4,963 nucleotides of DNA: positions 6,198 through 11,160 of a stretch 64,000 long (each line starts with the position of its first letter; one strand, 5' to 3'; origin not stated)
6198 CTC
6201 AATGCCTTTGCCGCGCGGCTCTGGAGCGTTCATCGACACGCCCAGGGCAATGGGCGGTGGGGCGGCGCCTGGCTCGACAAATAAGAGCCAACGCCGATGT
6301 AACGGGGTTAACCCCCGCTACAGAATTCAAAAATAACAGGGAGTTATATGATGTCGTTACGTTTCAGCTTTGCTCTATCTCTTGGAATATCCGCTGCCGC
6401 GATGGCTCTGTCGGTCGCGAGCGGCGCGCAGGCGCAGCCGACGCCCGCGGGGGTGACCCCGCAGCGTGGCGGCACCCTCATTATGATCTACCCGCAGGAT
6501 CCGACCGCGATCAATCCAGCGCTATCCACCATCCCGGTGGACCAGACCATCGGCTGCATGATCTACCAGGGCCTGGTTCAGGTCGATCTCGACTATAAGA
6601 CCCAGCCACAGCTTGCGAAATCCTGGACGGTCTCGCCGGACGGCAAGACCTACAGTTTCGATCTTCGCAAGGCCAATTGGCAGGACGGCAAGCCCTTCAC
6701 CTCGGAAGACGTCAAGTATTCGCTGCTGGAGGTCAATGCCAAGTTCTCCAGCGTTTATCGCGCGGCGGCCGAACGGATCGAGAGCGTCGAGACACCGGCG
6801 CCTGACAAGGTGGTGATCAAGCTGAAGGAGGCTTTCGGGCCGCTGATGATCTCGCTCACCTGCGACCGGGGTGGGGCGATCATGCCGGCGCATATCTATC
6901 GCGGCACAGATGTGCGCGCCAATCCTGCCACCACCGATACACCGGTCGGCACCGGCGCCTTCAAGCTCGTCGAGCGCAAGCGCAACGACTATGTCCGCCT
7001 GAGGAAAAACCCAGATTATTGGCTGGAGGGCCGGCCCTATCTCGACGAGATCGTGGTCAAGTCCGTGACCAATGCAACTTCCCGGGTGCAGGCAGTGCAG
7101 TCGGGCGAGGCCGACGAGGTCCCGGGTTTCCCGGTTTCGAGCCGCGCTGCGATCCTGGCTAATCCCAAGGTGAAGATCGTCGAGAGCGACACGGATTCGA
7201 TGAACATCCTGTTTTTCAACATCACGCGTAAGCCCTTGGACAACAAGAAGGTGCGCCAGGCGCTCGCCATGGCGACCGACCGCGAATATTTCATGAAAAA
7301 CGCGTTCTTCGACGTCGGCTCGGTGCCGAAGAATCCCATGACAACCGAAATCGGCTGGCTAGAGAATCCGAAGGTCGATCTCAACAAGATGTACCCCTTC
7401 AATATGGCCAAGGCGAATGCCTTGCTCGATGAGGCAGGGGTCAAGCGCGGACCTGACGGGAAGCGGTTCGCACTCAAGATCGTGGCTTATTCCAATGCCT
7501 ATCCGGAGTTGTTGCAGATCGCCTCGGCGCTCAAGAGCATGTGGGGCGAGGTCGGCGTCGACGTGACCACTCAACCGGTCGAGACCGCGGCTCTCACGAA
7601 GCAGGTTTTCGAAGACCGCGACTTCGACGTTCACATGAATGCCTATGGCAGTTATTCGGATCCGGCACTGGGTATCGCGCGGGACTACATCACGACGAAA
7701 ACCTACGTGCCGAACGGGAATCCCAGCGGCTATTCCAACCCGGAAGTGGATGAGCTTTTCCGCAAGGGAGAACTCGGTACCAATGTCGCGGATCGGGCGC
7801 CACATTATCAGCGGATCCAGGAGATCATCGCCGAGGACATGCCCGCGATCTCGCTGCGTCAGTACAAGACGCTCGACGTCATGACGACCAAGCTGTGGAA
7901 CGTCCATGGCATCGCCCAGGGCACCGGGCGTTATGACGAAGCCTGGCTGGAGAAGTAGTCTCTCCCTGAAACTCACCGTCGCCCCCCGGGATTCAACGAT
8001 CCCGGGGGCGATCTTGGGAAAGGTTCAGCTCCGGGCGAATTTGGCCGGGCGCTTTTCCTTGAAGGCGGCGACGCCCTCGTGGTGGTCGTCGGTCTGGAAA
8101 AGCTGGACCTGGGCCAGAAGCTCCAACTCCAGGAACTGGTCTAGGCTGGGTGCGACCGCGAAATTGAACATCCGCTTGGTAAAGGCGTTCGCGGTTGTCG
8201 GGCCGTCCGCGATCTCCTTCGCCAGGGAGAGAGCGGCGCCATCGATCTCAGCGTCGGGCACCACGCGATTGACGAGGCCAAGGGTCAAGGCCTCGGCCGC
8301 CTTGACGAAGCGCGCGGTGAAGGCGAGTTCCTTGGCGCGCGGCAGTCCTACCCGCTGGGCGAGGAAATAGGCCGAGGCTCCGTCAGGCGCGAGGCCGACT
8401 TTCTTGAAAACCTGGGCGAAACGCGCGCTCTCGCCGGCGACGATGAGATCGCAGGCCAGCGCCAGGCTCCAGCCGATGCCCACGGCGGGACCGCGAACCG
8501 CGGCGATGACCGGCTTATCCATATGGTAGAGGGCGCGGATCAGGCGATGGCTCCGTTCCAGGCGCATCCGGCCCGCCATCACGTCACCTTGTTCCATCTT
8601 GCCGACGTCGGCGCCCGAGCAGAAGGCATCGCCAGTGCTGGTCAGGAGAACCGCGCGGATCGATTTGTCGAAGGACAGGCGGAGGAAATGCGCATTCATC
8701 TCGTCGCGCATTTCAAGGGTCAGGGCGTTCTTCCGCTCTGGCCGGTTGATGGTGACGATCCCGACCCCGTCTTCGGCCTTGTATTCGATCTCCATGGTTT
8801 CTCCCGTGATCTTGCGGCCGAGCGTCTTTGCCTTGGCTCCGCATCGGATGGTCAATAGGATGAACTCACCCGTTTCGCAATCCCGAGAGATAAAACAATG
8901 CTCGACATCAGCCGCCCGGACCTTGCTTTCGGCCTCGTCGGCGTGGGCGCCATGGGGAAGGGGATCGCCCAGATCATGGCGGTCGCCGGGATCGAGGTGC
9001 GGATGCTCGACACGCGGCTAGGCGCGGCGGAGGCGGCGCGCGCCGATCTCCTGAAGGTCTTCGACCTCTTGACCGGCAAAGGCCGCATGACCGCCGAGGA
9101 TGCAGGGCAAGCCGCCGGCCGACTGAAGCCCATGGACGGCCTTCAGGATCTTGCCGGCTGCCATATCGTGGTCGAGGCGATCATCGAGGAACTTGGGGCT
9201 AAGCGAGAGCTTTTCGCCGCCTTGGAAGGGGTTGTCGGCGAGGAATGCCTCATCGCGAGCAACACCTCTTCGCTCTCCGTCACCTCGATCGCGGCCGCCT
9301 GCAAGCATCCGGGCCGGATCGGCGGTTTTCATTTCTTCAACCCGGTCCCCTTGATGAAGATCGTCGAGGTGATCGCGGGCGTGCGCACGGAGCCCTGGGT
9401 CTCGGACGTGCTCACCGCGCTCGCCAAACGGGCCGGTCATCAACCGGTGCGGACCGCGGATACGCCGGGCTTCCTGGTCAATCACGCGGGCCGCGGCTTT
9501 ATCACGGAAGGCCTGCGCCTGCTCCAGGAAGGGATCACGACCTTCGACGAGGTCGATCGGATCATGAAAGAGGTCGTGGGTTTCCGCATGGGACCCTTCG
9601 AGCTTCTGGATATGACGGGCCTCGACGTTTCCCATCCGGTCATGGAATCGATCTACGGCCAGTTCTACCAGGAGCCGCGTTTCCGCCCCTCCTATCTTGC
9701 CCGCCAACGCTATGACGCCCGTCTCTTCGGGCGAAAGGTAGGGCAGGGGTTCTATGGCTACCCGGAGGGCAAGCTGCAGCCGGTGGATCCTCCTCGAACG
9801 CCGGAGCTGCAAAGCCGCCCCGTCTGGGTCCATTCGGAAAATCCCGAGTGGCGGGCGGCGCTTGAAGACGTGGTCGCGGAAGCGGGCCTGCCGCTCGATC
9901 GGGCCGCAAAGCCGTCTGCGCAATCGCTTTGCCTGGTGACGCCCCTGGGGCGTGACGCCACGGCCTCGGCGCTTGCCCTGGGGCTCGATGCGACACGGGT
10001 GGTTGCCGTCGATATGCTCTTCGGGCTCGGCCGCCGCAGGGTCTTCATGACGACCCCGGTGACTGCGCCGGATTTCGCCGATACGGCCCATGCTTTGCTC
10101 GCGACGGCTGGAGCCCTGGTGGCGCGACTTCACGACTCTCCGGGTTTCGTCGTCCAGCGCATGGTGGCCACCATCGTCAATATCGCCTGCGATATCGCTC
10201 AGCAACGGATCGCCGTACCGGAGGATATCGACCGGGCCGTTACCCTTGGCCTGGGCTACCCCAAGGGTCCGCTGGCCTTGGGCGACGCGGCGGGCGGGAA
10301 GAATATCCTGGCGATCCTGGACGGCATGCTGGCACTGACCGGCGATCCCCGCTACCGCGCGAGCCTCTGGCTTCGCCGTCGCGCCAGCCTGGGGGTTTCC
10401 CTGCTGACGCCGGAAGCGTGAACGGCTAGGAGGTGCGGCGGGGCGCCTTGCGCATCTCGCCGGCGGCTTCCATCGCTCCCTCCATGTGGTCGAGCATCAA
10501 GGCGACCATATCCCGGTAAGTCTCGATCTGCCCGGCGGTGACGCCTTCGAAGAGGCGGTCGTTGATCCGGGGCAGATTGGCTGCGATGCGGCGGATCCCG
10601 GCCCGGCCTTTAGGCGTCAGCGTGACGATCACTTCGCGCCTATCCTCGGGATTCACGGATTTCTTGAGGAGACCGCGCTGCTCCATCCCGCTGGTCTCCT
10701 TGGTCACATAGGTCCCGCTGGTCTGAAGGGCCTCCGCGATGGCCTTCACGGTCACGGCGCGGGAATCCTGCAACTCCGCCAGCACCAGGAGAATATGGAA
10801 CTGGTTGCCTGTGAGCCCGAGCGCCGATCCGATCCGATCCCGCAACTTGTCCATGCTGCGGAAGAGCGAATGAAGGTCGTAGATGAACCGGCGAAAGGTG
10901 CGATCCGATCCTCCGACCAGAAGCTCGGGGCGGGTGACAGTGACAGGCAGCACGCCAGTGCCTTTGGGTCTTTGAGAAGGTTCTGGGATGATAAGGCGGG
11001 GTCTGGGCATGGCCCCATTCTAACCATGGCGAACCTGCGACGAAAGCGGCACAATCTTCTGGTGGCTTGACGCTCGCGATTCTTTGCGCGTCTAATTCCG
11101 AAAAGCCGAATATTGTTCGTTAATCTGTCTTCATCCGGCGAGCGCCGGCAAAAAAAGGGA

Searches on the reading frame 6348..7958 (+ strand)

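Call 49: search_protein_families(library=pfam, proteins=[window:6348-7958:+], max_evalue=0.00001)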
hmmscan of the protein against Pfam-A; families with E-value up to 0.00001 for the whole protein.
window:6348-7958:+ (536 aa): 1 family
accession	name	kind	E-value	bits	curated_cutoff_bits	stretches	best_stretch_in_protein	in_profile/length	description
PF00496.27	SBP_bac_5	-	9.4e-83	278.8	32.4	1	85-439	2-352/368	Bacterial extracellular solute-binding proteins, family 5 Middle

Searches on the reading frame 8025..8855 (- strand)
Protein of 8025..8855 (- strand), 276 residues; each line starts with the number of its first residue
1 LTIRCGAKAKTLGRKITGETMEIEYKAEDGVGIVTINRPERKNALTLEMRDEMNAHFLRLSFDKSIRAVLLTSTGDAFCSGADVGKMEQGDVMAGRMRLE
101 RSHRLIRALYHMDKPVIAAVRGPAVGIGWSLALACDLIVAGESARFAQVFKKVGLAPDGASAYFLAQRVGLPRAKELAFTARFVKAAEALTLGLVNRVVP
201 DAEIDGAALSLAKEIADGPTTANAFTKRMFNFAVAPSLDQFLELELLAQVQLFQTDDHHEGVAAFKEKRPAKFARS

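Call 49: search_protein_families(library=pfam, proteins=[window:8025-8855:-], max_evalue=0.00001)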
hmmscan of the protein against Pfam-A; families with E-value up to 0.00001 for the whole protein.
window:8025-8855:- (276 aa): 2 families
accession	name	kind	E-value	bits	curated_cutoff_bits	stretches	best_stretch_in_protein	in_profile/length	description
PF00378.25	ECH_1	-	1.4e-62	211.7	27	1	27-274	2-249/251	Enoyl-CoA hydratase/isomerase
PF16113.10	ECH_2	-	8.9e-33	114.6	27.2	1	31-214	1-187/335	Enoyl-CoA hydratase/isomerase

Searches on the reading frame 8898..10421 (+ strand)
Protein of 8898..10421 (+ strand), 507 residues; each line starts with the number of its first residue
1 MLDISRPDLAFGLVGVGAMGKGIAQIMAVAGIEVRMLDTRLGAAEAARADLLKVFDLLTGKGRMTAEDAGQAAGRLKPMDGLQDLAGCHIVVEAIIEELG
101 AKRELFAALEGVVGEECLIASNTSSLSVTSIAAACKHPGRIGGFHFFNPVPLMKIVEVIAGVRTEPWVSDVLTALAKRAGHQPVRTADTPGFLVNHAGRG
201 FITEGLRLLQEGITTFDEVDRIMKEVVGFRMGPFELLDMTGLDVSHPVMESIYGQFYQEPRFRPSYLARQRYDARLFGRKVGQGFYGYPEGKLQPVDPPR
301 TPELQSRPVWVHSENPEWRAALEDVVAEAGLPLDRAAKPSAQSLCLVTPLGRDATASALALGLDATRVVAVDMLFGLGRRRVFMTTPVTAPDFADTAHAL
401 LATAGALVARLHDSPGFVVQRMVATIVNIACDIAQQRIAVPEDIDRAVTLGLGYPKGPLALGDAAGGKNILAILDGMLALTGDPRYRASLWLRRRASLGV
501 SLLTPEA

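Call 49: search_protein_families(library=pfam, proteins=[window:8898-10421:+], max_evalue=0.00001)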
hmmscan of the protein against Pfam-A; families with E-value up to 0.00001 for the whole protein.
window:8898-10421:+ (507 aa): 2 families
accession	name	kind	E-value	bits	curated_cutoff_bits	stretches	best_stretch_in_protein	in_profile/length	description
PF02737.24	3HCDH_N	-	1.6e-50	171.9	22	1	12-188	3-179/180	3-hydroxyacyl-CoA dehydrogenase, NAD binding domain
PF00725.27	3HCDH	-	1.2e-45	154.4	22.1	2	191-288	1-97/97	3-hydroxyacyl-CoA dehydrogenase, C-terminal domain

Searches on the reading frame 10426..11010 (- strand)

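Call 49: search_protein_families(library=pfam, proteins=[window:10426-11010:-], max_evalue=0.00001)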
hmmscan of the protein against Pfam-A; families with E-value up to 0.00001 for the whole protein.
window:10426-11010:- (194 aa): 5 families
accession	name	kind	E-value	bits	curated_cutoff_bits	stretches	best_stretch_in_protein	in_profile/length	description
PF12802.13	MarR_2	-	1.9e-11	44.4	27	1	64-126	1-61/61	MarR family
PF01047.28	MarR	-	5.2e-10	39.5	24.6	1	66-127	1-59/59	MarR family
PF22381.2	Staph_reg_Sar_Rot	-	3.5e-07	30.7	27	1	60-140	6-83/85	Transcriptional regulator SarA/Rot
PF13463.12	HTH_27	-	7e-07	29.9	22.2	1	66-135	1-68/68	Winged helix DNA-binding domain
PF02082.26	Rrf2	-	8.4e-06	26.4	30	0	71-116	9-54/132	Iron-dependent Transcriptional regulator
